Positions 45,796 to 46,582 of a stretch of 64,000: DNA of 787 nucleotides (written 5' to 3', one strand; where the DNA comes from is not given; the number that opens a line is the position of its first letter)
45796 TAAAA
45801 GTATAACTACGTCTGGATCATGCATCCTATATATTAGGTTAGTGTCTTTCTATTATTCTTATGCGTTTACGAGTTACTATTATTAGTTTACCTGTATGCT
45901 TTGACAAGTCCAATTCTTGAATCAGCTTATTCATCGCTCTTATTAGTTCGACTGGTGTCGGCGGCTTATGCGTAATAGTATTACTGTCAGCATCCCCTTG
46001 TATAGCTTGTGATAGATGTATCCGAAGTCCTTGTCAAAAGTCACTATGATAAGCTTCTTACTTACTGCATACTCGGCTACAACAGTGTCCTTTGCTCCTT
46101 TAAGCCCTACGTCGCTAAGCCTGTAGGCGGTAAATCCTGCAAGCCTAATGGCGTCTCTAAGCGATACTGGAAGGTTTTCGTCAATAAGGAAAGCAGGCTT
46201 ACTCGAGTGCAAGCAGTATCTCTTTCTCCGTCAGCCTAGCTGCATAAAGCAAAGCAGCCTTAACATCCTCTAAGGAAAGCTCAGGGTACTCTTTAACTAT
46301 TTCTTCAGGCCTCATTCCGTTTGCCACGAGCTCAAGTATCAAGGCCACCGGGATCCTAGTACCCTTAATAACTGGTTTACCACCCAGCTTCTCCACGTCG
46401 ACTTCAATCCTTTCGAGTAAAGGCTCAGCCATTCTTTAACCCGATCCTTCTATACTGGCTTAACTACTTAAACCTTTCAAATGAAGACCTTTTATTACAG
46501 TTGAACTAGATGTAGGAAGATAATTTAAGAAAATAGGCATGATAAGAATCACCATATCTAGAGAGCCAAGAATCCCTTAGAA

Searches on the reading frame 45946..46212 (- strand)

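Call 88: search_protein_families(library=pfam, proteins=[window:45946-46212:-], max_evalue=0.1)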
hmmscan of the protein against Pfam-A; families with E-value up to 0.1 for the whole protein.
window:45946-46212:- (89 aa): 3 families
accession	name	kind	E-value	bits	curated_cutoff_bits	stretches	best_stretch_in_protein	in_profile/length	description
PF18480.7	DUF5615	-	5.8e-17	62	23.8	1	8-85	3-79/110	Domain of unknown function (DUF5615)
PF18478.7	PIN_10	-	3.5e-05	24.2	26.2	1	6-65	1-64/84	PIN like domain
PF01927.22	Mut7-C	-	0.079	13.5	23.3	1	8-63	3-52/146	Mut7-C RNAse domain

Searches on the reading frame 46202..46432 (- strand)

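Call 88: search_protein_families(library=pfam, proteins=[window:46202-46432:-], max_evalue=0.1)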
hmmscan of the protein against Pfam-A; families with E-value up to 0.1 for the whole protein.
window:46202-46432:- (77 aa): 1 family
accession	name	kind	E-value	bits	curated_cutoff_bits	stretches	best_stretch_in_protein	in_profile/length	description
PF04255.20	DUF433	-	2e-24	85.6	23.6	1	9-64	1-56/56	Protein of unknown function (DUF433)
